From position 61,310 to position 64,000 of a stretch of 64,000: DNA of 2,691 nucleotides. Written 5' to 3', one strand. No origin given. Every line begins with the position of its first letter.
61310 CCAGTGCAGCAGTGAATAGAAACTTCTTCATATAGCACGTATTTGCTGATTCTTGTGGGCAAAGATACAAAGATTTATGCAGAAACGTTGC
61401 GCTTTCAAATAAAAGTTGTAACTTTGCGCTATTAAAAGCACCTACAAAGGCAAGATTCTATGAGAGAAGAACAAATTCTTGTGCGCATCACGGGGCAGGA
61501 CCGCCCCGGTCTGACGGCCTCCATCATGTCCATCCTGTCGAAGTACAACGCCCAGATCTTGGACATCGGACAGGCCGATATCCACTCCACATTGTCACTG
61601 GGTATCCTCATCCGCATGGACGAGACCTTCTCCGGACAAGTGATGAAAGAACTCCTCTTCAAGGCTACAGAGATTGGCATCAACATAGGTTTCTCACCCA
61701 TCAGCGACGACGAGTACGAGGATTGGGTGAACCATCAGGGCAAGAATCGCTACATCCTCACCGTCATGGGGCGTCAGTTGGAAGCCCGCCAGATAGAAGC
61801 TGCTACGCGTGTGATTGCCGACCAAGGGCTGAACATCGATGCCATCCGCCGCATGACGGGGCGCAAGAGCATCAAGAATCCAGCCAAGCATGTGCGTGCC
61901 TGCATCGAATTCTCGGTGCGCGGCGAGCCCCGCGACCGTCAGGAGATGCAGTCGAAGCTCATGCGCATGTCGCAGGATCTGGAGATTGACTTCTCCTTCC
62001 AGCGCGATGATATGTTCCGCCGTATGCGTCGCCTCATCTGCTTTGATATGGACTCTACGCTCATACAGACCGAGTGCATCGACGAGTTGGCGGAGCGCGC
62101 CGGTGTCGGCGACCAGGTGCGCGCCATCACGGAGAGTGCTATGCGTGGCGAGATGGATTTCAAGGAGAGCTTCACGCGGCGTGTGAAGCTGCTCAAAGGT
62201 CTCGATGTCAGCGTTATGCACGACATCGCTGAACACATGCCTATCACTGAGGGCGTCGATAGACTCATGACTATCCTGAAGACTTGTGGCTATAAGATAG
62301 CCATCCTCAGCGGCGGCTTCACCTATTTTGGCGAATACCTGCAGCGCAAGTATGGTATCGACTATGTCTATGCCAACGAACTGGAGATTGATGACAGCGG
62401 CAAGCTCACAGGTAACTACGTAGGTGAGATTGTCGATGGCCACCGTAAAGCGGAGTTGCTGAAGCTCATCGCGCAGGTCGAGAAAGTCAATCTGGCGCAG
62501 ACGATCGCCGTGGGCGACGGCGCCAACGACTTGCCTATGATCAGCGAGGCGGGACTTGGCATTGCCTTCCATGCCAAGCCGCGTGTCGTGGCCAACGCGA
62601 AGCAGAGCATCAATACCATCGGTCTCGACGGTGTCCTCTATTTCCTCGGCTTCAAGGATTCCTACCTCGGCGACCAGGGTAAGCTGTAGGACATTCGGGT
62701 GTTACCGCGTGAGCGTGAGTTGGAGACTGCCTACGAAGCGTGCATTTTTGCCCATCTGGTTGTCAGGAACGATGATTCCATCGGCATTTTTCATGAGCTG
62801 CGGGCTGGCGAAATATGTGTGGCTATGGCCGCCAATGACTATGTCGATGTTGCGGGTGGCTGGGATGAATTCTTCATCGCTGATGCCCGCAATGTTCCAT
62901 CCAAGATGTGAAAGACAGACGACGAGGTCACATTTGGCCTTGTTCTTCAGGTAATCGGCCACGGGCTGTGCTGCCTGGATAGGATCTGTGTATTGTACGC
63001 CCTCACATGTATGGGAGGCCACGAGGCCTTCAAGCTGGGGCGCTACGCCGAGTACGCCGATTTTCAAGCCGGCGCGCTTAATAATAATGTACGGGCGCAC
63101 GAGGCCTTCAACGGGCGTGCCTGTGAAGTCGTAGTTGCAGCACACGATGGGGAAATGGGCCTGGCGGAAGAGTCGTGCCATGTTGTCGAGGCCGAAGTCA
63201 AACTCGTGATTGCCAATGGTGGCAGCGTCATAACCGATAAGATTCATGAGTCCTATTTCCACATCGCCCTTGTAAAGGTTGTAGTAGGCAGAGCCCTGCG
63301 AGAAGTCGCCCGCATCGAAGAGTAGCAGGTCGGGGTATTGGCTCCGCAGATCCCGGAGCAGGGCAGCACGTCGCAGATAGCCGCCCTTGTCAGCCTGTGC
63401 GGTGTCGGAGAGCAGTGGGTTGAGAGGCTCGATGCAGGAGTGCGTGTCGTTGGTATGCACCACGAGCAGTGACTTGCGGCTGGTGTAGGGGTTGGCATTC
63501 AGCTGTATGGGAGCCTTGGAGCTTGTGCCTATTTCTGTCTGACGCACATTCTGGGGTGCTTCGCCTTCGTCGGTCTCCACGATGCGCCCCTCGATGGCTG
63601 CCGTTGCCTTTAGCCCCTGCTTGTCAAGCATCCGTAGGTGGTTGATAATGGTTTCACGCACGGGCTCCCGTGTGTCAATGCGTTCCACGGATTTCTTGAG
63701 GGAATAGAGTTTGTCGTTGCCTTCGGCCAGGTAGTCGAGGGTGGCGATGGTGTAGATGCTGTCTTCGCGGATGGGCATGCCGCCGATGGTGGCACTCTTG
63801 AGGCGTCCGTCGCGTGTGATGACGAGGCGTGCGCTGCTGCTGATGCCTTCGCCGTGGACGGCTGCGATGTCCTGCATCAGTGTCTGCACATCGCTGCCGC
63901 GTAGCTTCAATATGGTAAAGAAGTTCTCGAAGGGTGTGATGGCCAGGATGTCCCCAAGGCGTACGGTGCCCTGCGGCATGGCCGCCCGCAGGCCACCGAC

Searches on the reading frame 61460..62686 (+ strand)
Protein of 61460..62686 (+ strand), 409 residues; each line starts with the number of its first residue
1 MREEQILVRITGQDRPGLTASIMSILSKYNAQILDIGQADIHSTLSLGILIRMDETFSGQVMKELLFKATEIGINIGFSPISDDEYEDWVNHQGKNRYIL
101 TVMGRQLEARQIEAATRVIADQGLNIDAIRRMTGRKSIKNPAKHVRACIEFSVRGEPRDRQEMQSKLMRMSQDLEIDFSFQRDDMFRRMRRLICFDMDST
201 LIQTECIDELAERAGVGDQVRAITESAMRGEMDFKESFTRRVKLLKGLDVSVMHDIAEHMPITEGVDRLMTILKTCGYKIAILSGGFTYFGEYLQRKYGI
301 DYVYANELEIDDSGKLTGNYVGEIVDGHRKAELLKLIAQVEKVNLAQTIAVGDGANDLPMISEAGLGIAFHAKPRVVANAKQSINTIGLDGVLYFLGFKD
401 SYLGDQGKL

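Call 51: search_protein_families(library=pfam, proteins=[window:61460-62686:+], max_evalue=0.00001)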
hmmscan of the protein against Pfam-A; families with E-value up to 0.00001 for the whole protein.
window:61460-62686:+ (409 aa): 6 families
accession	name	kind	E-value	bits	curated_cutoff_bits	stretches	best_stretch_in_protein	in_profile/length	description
PF13740.12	ACT_6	-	7.7e-27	93.4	23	1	4-78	1-75/76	ACT domain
PF00702.32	Hydrolase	-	8.8e-21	75.6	26.4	1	191-365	2-191/191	haloacid dehalogenase-like hydrolase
PF12710.13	HAD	-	1.4e-20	74.9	27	1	194-361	2-188/189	haloacid dehalogenase-like hydrolase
PF08282.18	Hydrolase_3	-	2.5e-12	47.5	20.9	1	320-396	177-255/255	haloacid dehalogenase-like hydrolase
PF21086.3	ACT_PSP_2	-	2.7e-08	34.2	24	1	100-180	5-76/77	ACT domain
PF06888.18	Put_Phosphatase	-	2.5e-06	27.5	27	1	192-358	2-182/234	Putative Phosphatase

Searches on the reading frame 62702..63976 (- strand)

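Call 51: search_protein_families(library=pfam, proteins=[window:62702-63976:-], max_evalue=0.00001)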
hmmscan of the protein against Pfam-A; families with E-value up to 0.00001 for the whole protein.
window:62702-63976:- (424 aa): 2 families
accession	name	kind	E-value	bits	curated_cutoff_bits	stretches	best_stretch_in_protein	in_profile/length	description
PF00149.33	Metallophos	-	1.2e-13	52.4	21.5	1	172-388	3-191/191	Calcineurin-like phosphoesterase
PF02872.23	5_nucleotid_C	-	5e-10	40.1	23.6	1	2-90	54-153/158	5'-nucleotidase, C-terminal domain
